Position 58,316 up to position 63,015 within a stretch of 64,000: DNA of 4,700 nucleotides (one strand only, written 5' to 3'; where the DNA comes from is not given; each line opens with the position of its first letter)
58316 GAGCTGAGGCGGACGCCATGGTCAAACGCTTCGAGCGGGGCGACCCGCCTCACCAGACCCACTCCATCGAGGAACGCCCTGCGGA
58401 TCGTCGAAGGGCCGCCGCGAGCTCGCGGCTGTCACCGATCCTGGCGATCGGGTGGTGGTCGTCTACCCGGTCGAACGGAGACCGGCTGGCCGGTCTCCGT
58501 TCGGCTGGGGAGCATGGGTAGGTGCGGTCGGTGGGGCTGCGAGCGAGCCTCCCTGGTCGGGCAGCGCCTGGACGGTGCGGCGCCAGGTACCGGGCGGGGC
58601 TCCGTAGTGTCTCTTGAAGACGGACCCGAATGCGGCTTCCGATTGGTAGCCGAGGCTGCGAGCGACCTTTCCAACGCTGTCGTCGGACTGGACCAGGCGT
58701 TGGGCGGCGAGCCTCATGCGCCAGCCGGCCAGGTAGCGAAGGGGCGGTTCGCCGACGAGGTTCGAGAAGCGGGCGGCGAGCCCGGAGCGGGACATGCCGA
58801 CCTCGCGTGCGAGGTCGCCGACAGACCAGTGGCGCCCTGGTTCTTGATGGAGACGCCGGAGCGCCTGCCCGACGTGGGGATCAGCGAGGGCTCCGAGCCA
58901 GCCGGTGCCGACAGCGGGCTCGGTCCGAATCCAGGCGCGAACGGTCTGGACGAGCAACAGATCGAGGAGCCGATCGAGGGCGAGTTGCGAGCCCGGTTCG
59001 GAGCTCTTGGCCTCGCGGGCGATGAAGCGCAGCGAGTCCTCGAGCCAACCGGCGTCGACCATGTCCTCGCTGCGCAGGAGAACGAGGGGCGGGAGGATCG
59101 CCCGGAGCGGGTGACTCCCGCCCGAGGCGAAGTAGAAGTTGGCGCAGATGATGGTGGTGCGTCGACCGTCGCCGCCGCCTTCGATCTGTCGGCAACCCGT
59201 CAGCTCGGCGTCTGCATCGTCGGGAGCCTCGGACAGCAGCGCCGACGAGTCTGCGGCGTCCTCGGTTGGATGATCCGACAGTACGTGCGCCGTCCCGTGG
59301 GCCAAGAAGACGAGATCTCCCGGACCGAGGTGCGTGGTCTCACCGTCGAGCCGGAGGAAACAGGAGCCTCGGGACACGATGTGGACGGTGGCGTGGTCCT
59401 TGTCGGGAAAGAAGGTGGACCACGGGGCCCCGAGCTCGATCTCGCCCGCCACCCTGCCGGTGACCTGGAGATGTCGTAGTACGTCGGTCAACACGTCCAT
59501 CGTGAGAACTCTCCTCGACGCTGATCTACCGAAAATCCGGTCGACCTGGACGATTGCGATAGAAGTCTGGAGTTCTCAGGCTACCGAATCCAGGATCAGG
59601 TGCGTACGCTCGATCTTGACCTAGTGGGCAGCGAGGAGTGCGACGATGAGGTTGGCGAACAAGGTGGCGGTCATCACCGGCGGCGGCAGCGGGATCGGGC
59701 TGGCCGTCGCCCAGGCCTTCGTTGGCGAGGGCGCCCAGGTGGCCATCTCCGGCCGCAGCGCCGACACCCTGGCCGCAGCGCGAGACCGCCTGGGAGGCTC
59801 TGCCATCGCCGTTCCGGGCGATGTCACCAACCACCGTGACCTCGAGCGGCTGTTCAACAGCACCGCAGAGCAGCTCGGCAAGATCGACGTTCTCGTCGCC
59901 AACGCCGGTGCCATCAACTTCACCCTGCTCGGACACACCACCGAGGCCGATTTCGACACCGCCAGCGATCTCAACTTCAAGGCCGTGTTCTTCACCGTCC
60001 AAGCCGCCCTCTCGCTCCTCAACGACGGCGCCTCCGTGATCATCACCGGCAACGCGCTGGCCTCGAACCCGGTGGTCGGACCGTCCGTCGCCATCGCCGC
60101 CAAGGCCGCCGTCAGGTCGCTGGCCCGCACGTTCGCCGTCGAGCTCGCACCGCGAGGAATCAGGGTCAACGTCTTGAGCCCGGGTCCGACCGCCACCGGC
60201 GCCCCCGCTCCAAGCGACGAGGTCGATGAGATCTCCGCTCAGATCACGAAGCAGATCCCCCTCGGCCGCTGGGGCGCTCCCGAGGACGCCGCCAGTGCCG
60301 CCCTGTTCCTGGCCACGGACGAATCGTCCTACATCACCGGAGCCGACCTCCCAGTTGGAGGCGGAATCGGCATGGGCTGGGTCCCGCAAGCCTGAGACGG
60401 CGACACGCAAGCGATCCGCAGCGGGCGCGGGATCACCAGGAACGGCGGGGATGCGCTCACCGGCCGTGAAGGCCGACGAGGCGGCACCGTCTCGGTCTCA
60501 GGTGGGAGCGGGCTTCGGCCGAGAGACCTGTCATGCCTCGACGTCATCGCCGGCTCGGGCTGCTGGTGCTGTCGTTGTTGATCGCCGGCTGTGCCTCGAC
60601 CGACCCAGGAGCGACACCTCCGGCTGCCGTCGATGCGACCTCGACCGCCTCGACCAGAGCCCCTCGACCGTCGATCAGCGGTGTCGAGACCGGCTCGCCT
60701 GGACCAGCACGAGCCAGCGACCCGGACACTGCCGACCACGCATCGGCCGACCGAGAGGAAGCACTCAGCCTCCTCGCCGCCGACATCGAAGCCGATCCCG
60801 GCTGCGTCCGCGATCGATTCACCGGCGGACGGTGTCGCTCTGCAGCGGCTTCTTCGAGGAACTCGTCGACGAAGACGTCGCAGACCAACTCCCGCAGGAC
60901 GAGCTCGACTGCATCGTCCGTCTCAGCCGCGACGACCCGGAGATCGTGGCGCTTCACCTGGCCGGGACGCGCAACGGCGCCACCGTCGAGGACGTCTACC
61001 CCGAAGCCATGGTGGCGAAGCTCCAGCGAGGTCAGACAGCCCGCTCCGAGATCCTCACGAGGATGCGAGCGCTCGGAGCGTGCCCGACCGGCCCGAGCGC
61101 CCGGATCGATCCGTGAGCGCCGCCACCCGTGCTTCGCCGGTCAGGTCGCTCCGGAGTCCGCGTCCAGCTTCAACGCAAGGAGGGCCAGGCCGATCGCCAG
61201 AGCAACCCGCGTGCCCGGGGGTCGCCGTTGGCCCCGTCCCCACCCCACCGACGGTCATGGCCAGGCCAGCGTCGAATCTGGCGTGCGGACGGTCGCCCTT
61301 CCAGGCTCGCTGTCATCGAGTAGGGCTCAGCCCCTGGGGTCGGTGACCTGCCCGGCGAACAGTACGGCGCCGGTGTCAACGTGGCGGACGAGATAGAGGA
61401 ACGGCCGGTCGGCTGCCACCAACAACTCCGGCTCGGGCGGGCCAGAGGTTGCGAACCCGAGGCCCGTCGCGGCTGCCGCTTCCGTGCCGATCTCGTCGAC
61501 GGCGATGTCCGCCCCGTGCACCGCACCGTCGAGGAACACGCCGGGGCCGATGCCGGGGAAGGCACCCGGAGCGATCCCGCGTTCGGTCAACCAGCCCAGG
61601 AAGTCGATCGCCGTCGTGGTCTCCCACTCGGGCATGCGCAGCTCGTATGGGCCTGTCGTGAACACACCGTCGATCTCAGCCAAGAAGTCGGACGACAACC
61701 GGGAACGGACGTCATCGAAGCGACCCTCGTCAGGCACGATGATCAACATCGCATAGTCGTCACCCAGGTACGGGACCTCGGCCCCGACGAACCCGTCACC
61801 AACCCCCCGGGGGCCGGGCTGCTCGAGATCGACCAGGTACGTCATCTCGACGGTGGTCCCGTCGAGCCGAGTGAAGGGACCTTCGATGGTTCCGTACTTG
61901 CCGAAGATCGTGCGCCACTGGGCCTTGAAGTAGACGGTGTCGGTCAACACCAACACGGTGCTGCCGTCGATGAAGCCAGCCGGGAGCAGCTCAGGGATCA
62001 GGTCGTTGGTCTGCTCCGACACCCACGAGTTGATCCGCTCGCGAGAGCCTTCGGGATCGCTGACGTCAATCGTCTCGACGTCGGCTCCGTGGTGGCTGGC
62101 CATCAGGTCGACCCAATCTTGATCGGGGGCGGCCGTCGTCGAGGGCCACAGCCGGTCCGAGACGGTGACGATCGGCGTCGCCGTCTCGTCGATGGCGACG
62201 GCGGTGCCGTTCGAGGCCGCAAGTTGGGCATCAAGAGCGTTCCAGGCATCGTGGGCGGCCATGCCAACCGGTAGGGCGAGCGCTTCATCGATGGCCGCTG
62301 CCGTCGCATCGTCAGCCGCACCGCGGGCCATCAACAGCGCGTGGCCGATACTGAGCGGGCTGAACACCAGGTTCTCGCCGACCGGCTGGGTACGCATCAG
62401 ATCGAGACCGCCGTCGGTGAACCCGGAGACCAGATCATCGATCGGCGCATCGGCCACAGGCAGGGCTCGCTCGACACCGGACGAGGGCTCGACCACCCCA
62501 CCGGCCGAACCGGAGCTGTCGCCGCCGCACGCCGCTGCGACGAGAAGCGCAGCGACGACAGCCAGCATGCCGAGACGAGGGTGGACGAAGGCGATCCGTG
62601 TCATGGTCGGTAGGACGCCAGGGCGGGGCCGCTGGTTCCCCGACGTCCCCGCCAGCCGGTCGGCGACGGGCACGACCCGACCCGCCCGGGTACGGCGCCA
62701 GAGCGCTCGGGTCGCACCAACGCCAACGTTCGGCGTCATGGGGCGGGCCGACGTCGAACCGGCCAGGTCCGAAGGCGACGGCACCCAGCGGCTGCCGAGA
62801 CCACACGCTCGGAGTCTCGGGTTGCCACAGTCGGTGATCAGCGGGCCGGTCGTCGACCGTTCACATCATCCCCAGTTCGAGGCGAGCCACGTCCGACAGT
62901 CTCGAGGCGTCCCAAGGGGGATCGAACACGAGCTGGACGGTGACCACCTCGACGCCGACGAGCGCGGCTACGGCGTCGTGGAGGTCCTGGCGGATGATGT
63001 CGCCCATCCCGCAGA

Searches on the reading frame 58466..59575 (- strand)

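Call 57: search_protein_families(library=pfam, proteins=[window:58466-59575:-], max_evalue=0.0001)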
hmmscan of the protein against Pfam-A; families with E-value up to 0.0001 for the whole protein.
window:58466-59575:- (370 aa): 4 families
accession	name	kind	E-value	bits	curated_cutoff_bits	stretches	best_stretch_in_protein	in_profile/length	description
PF12852.13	Cupin_6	-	9.7e-49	166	26.7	1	27-216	1-182/183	Cupin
PF12833.13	HTH_18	-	1.4e-20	73.8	33.6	1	255-333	1-79/80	Helix-turn-helix domain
PF00165.29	HTH_AraC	-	1.7e-08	34.8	26.6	0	243-282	2-41/42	Bacterial regulatory helix-turn-helix proteins, AraC family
PF02311.25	AraC_binding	-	1e-06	29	21.1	1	59-100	21-62/135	AraC-like ligand binding domain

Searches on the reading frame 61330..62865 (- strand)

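Call 57: search_protein_families(library=pfam, proteins=[window:61330-62865:-], max_evalue=0.0001)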
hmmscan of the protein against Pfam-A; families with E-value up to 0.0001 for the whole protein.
window:61330-62865:- (512 aa): 1 family
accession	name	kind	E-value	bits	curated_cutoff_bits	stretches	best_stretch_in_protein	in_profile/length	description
PF00079.25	Serpin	-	1.1e-60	206.3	27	1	161-510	18-370/370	Serpin (serine protease inhibitor)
